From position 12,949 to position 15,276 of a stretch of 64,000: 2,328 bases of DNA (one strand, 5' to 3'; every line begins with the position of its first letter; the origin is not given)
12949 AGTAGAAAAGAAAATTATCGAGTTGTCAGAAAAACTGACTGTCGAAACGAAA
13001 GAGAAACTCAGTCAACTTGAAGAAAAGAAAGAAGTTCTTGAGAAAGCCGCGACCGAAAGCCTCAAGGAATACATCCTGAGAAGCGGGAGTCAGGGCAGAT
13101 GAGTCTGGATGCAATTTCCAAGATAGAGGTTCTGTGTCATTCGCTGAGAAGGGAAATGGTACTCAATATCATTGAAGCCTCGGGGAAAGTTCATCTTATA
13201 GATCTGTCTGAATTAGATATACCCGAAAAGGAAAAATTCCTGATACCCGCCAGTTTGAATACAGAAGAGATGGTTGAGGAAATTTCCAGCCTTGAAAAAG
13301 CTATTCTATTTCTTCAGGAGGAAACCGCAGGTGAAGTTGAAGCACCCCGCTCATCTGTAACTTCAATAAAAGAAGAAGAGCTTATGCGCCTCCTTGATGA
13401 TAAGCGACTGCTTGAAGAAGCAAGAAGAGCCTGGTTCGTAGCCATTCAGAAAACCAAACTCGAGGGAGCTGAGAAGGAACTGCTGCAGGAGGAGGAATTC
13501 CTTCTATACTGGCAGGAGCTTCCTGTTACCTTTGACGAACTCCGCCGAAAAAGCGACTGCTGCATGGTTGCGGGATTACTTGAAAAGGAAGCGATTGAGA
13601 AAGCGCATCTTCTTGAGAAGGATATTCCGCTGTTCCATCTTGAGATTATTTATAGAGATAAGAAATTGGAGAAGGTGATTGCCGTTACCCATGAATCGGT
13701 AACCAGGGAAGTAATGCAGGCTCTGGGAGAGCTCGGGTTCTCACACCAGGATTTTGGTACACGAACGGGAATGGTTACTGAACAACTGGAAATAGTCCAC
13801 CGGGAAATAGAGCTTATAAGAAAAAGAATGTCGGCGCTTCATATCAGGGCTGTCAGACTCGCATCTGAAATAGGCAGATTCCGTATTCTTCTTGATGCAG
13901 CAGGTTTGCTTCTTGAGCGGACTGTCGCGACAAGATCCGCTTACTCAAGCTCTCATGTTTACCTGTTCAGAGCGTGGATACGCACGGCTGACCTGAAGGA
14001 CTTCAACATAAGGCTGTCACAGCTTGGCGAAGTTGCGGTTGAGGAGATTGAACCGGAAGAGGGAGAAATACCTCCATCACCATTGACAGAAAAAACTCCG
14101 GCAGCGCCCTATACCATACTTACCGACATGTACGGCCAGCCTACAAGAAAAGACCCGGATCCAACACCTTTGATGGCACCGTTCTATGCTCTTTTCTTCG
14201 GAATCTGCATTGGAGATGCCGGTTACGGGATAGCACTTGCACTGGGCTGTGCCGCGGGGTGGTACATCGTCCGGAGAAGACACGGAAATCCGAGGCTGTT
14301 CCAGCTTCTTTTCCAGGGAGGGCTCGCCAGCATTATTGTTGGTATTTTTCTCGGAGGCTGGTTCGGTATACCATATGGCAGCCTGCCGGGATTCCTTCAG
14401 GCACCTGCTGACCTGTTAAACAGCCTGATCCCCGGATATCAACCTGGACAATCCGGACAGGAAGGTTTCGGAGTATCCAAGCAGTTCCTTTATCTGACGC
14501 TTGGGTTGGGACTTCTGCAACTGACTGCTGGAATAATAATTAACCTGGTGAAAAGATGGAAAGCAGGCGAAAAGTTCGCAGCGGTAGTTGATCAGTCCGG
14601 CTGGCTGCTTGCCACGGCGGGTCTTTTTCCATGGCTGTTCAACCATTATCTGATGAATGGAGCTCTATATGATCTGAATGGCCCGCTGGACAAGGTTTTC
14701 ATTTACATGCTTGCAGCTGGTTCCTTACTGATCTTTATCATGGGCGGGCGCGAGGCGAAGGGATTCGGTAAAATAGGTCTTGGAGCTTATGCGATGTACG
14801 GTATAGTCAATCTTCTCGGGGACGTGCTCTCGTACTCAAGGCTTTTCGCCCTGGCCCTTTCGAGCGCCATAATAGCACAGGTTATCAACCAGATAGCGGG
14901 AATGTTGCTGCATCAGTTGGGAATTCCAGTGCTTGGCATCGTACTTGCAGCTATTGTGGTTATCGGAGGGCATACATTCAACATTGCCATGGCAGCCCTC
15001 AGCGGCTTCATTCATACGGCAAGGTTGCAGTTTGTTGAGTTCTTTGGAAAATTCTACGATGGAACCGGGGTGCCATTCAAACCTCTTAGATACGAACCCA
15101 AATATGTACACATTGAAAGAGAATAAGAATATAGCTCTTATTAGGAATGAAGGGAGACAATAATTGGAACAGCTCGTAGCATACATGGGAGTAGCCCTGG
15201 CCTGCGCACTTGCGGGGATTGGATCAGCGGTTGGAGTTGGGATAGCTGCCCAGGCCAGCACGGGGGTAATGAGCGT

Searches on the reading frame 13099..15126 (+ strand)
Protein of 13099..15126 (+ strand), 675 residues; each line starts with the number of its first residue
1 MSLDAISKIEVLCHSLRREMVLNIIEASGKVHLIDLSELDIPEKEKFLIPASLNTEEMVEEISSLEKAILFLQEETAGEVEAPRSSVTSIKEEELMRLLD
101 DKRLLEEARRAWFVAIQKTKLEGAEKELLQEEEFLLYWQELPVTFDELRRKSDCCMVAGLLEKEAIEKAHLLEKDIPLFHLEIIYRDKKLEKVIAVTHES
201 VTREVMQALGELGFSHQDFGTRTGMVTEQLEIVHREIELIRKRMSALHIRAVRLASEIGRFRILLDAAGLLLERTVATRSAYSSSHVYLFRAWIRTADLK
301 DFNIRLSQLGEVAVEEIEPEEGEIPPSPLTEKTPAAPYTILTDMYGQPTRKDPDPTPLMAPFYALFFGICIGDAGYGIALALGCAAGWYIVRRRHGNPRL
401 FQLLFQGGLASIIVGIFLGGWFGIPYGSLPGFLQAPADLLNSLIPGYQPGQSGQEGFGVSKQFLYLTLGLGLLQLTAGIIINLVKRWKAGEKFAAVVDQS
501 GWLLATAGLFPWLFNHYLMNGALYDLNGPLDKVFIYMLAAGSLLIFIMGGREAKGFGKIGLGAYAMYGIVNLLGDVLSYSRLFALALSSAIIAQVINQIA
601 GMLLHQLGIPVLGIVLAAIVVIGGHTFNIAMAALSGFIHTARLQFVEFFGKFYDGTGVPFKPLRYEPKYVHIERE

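Call 86: search_protein_families(library=pfam, proteins=[window:13099-15126:+], max_evalue=0.001)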
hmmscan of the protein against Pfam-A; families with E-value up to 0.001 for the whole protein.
window:13099-15126:+ (675 aa): 1 family
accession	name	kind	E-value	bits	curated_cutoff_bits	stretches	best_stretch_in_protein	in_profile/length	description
PF01496.24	V_ATPase_I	-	5.9e-17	61.4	30.7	1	575-664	721-814/815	V-type ATPase 116kDa subunit family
